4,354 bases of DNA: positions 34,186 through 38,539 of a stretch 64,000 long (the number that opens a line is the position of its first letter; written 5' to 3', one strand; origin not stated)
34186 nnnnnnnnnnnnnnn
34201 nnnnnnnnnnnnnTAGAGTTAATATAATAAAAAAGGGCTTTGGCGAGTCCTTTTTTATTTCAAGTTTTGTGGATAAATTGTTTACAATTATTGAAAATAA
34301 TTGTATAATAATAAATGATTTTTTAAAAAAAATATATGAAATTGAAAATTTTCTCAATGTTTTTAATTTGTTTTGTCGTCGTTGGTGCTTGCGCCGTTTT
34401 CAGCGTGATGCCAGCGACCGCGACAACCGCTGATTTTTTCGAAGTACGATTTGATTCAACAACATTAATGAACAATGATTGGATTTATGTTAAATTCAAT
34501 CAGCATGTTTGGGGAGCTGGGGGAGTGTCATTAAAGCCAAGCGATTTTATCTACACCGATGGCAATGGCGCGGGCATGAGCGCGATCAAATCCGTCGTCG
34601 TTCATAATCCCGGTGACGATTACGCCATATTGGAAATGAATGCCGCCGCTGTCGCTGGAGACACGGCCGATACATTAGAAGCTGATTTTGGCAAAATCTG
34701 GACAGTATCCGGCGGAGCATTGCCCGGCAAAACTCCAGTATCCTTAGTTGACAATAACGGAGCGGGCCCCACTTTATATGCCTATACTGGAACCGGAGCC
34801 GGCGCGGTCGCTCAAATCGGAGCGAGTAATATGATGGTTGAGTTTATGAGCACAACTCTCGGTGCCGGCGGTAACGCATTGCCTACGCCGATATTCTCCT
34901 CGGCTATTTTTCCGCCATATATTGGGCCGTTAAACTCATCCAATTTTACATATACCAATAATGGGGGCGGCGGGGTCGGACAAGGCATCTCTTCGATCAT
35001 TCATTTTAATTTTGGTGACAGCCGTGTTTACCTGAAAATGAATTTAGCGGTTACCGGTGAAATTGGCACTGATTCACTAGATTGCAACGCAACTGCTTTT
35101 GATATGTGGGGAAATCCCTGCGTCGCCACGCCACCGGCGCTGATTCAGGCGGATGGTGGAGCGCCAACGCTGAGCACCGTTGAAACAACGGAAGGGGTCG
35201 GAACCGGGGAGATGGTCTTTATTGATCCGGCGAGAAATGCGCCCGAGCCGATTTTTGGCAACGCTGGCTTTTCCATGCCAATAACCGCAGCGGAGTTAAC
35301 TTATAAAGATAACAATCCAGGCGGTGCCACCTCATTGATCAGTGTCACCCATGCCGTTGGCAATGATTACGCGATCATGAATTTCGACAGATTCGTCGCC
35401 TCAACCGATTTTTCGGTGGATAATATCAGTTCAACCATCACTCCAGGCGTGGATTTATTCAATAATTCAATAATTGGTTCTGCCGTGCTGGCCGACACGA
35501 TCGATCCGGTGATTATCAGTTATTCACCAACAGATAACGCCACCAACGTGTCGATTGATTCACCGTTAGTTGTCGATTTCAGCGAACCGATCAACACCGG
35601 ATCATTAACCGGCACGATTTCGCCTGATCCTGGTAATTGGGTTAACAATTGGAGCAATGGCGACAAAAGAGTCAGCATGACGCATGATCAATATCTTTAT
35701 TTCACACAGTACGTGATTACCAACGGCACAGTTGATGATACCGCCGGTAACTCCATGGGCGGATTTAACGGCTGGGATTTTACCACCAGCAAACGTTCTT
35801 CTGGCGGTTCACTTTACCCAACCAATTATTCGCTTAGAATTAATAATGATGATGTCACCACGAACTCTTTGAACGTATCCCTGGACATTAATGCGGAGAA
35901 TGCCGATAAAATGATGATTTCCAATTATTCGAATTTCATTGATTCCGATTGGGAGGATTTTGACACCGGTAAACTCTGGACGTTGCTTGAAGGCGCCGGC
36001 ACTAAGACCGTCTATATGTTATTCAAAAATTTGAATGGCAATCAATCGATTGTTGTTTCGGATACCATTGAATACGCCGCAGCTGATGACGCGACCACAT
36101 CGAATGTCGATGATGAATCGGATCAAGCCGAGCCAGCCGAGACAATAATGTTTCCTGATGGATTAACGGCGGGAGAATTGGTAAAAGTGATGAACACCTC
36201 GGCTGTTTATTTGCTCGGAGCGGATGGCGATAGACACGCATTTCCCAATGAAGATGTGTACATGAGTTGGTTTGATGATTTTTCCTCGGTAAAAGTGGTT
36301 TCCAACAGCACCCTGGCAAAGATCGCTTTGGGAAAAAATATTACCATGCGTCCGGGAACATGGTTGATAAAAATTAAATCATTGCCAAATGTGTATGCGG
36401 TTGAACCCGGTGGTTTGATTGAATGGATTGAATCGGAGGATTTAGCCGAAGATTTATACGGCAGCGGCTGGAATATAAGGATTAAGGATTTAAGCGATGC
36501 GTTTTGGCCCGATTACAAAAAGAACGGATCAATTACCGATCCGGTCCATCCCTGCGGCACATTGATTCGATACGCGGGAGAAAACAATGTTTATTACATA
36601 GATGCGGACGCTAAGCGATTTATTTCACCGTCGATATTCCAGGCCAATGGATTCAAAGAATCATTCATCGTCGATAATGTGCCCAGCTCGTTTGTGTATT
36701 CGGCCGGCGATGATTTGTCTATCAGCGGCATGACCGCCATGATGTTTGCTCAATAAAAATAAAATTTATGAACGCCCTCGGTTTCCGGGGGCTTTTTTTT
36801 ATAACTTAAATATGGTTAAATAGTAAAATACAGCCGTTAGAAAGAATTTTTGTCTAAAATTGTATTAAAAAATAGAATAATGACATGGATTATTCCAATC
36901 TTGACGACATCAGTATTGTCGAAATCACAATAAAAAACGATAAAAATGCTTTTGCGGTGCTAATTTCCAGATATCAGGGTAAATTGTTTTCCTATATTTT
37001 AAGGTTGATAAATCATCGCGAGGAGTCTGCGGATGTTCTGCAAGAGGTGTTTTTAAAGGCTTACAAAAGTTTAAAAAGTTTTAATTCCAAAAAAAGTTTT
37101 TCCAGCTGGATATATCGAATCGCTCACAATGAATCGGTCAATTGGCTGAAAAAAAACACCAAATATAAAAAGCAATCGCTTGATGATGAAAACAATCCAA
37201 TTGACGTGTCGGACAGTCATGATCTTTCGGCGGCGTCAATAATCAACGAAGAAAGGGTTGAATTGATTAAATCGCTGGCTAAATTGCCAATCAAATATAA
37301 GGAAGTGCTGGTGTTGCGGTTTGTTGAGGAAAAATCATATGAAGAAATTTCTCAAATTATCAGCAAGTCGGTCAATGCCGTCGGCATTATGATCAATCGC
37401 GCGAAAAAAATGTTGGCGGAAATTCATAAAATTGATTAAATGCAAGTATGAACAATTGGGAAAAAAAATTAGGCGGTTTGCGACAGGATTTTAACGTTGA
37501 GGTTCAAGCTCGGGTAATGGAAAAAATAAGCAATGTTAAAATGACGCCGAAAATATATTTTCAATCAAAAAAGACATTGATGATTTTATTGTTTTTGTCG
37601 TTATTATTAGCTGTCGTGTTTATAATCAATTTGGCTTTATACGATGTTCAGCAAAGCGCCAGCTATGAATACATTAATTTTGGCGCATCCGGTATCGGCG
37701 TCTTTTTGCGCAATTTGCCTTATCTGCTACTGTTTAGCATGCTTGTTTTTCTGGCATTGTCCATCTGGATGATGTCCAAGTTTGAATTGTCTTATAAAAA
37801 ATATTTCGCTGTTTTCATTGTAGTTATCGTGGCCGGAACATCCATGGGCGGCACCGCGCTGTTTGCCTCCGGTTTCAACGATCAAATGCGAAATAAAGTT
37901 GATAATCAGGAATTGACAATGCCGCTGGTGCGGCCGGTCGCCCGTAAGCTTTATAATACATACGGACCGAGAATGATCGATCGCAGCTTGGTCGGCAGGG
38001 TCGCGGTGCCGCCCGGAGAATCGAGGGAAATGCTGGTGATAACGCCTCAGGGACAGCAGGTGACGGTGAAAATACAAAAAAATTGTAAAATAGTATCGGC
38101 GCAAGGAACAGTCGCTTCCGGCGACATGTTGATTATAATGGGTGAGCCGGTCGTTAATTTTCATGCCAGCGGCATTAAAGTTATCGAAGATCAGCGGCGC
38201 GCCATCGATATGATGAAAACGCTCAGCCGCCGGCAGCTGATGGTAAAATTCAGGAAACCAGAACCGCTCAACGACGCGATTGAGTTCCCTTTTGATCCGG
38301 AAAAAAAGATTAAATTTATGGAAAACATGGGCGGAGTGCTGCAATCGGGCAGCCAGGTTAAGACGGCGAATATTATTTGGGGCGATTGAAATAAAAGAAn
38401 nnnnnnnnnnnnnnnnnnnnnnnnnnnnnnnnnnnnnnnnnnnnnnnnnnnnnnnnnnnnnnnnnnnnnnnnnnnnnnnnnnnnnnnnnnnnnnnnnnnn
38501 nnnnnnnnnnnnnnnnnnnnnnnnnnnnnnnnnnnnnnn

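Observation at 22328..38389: Island of four consecutive giant secreted proteins sharing an unnamed ~120-aa repeat domain, bracketed by two ECF sigma / membrane-partner pairs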

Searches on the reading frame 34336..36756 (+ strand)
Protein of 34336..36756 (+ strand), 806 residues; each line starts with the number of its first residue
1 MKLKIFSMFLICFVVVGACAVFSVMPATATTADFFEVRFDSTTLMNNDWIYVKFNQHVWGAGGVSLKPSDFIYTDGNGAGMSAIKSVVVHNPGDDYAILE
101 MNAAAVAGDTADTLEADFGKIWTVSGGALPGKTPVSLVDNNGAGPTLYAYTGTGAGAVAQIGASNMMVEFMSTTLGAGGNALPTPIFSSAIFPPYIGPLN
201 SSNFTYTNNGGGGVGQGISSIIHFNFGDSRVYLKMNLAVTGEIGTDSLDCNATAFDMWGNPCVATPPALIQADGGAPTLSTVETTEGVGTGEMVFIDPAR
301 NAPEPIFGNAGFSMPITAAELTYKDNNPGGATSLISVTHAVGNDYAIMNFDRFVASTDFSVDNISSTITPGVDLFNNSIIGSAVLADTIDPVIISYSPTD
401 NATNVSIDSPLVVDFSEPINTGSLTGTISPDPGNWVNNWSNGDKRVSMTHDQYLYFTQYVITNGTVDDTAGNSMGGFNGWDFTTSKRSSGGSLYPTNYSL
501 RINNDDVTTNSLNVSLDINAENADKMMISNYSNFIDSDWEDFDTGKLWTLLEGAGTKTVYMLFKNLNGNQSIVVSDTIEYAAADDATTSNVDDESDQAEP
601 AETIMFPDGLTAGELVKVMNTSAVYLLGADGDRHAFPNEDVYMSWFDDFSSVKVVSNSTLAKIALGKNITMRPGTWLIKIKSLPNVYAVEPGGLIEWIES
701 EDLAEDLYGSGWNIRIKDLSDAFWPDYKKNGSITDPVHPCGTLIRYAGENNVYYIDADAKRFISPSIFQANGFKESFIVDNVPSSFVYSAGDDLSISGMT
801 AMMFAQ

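Call 4: search_protein_families(library=pfam, proteins=[window:34336-36756:+], max_evalue=0.01)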
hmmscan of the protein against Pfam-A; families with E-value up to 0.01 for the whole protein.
window:34336-36756:+ (806 aa): 1 family
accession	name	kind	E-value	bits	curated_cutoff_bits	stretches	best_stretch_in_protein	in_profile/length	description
PF13205.12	Big_5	-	2.7e-14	54.2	23.6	1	387-484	1-105/105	Bacterial Ig-like domain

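Call 5: search_protein_families(library=ncbifam, proteins=[window:34336-36756:+], max_evalue=0.01)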
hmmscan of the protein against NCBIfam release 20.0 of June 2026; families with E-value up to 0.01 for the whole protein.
window:34336-36756:+ (806 aa): 0 families

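Call 57: find_encoding_contigs(protein=window:34336-36756:+, flank=2000, max_places=3)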
Protein window:34336-36756:+ (806 aa): 2 contigs read that carry it; 1 place shown.
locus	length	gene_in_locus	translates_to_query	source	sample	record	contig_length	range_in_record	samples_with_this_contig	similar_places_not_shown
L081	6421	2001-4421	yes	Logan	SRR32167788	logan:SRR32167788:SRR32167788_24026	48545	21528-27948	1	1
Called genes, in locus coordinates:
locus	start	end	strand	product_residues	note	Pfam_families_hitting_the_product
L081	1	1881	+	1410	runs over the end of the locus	PF13205:Big_5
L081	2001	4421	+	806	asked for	PF13205:Big_5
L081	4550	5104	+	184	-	PF04542:Sigma70_r2, PF08281:Sigma70_r4_2, PF04545:Sigma70_r4 (weak)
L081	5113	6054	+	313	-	-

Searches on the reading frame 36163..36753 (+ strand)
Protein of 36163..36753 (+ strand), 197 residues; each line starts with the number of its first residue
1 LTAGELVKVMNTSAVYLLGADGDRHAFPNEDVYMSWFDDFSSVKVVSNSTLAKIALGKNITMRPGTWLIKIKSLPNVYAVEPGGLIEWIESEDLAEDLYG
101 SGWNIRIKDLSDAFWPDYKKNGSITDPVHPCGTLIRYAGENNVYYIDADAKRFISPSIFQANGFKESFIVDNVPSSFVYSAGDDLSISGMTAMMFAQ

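Call 85: search_protein_families(library=pfam, proteins=[window:36163-36753:+], max_evalue=10)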
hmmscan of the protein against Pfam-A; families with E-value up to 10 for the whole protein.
window:36163-36753:+ (197 aa): 0 families

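Call 86: search_protein_families(library=phrogs, proteins=[window:36163-36753:+], max_evalue=1)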
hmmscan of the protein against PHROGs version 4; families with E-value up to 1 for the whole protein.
window:36163-36753:+ (197 aa): 1 family
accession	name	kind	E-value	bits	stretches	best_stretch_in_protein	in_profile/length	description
phrog_9616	-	unknown function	0.16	13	0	132-169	62-100/118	-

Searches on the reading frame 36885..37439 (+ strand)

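Call 4: search_protein_families(library=pfam, proteins=[window:36885-37439:+], max_evalue=0.01)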
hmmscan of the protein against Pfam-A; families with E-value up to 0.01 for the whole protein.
window:36885-37439:+ (184 aa): 3 families
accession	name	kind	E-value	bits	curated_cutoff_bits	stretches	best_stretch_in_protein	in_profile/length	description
PF04542.20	Sigma70_r2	-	2.1e-17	63.1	24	1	26-92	1-69/71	Sigma-70 region 2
PF08281.18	Sigma70_r4_2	-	6.7e-14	51.7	25.7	1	125-177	2-54/54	Sigma-70, region 4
PF04545.22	Sigma70_r4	-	1.1e-05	25.3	24.1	1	131-167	2-38/50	Sigma-70, region 4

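Call 5: search_protein_families(library=ncbifam, proteins=[window:36885-37439:+], max_evalue=0.01)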
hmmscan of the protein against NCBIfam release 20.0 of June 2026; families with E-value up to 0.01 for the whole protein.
window:36885-37439:+ (184 aa): 91 families (the best 25 are shown)
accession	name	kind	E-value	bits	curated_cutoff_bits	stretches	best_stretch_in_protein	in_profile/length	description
NF007223.0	PRK09641.1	equivalog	2.9e-32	112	209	1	14-178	11-181/187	RNA polymerase sigma factor SigW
NF008888.0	PRK11922.1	equivalog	1.4e-28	100.1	204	1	4-179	13-194/231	RNA polymerase sigma factor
TIGR02937.1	sigma70-ECF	superfamily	4.8e-28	97.9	42.9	1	22-179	2-163/165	sigma-70 family RNA polymerase sigma factor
NF058625.1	sigma_PG0214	equivalog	1.2e-26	93.4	130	1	20-179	3-159/170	GFO_1088 family ECF-type sigma factor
TIGR02939.1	RpoE_Sigma70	equivalog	3e-26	92.6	236.15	1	8-178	7-183/190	RNA polymerase sigma factor RpoE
NF006930.0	PRK09415.1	subfamily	3.5e-26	92.1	198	1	7-179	2-173/179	RNA polymerase factor sigma C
NF009166.1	PRK12513.1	equivalog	6.3e-26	91.3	206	1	17-167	18-172/193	RNA polymerase sigma factor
TIGR02948.1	SigW_bacill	equivalog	6.7e-26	91.5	243.1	1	16-177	13-180/187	RNA polymerase sigma factor SigW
TIGR02950.1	SigM_subfam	subfamily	3.1e-25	88.9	147.95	1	27-180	6-157/159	RNA polymerase sigma factor, SigM family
NF007222.0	PRK09640.1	equivalog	3.4e-25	88.7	194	1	12-179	17-180/188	RNA polymerase sigma factor SigX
TIGR02952.1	Sig70_famx2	equivalog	3.9e-25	88.7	206.45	1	13-178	3-167/170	ECF subfamily RNA polymerase sigma factor, BldN family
TIGR02989.1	Sig-70_gvs1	subfamily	2.5e-24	86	124.55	1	22-178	2-155/158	RNA polymerase sigma-70 factor, Rhodopirellula/Verrucomicrobium family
TIGR02985.1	Sig70_bacteroi1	subfamily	6.8e-24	84.9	126.4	1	21-178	1-159/162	RNA polymerase sigma-70 factor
NF004113.0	PRK05602.1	equivalog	9.1e-24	84.2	208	1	7-178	31-198/211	RNA polymerase sigma factor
NF009171.0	PRK12518.1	equivalog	3.7e-23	82.3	208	1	7-178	13-181/191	RNA polymerase sigma factor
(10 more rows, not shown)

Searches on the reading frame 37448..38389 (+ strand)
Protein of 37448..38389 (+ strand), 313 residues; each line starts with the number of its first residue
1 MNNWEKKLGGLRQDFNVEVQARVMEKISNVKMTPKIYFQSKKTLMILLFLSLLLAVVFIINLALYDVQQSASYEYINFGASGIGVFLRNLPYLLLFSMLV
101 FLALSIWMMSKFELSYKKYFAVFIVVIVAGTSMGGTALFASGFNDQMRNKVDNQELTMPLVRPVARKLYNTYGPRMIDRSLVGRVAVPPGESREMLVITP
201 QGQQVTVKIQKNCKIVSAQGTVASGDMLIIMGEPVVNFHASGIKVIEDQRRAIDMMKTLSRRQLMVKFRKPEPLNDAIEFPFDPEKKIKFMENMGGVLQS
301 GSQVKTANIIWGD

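Call 4: search_protein_families(library=pfam, proteins=[window:37448-38389:+], max_evalue=0.01)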
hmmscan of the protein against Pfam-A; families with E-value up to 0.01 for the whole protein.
window:37448-38389:+ (313 aa): 0 families

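Call 5: search_protein_families(library=ncbifam, proteins=[window:37448-38389:+], max_evalue=0.01)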
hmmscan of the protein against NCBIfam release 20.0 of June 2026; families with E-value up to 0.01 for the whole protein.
window:37448-38389:+ (313 aa): 0 families
